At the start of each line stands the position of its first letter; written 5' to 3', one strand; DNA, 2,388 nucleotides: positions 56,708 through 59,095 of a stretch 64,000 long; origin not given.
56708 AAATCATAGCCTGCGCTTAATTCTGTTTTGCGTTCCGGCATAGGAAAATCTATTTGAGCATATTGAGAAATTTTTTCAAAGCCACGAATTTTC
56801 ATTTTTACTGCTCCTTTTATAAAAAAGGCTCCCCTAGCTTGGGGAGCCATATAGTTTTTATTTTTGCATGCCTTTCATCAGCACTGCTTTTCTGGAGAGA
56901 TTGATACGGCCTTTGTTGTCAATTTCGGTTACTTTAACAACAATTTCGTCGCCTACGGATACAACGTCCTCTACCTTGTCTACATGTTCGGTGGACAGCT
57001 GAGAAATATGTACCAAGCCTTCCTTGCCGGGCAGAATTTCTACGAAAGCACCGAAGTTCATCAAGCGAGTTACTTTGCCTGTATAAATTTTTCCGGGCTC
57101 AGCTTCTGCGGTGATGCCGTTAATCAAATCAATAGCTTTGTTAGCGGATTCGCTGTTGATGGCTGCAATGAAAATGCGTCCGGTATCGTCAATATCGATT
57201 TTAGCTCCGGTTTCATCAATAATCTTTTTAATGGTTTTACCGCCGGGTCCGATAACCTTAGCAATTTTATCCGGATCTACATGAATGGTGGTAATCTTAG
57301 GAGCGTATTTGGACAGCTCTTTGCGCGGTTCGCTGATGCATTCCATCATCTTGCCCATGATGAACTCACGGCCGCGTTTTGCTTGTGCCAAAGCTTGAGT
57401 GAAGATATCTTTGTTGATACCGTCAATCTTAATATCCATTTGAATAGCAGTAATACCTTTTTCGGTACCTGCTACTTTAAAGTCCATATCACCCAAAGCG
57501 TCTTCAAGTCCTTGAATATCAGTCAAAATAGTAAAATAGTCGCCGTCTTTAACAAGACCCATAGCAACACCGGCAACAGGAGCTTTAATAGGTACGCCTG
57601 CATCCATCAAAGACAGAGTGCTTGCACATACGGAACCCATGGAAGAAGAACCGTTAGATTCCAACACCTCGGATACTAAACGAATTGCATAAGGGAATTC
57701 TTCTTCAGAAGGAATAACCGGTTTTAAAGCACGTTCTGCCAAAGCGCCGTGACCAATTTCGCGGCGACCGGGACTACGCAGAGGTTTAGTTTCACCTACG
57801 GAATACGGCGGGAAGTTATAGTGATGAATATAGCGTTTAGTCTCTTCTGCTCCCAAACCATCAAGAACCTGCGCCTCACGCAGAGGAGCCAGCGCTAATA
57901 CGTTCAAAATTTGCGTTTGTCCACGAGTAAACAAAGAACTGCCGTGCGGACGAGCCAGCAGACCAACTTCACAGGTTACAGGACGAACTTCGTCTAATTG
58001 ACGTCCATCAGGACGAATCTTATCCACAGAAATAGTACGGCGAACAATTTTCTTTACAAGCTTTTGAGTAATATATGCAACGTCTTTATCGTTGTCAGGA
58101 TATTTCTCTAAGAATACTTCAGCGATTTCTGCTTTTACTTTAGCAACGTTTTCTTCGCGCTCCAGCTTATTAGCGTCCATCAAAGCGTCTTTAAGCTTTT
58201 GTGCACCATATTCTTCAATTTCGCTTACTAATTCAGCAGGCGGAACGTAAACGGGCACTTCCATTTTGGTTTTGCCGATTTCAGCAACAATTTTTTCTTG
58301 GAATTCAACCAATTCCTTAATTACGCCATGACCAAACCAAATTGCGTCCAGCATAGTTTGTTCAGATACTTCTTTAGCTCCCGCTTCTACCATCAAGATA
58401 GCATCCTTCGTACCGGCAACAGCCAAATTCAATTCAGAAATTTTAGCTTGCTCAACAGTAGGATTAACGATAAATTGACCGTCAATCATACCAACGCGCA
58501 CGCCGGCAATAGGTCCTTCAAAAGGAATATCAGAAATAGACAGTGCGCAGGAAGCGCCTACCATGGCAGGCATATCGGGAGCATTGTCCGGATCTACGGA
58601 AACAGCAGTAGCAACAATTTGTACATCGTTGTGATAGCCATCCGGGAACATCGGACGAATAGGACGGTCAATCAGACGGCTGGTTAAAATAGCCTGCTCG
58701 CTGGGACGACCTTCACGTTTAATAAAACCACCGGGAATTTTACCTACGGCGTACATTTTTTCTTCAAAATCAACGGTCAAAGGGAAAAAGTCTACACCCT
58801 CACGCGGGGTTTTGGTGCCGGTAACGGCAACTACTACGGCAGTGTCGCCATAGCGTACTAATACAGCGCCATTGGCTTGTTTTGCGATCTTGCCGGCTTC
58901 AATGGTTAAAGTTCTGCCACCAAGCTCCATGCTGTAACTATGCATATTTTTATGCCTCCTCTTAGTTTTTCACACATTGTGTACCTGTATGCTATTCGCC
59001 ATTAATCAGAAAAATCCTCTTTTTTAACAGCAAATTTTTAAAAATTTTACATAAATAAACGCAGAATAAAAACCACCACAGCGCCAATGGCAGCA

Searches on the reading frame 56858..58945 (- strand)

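Call 73: search_protein_families(library=pfam, proteins=[window:56858-58945:-], max_evalue=0.00001)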
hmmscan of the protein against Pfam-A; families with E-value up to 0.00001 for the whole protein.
window:56858-58945:- (695 aa): 6 families
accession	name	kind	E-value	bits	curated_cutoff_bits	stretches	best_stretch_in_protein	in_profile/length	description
PF01138.27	RNase_PH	-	8.1e-58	194.9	25.5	2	10-141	2-130/130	3' exoribonuclease family, domain 1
PF03725.20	RNase_PH_C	-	1.5e-24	86.2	20.8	2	144-206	1-65/67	3' exoribonuclease family, domain 2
PF00575.29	S1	-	8.3e-22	77.8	22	1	615-686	2-74/74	S1 RNA binding domain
PF03726.19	PNPase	-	3.9e-13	50.1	24.6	1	238-316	1-81/81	Polyribonucleotide nucleotidyltransferase, RNA binding domain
PF00013.35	KH_1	-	7.3e-13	48.5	21.5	1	552-609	2-65/66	KH domain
PF22675.2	KH-I_KHDC4-BBP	-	2.7e-06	27.6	30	1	561-603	8-50/76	KHDC4/BBP-like, KH-domain type I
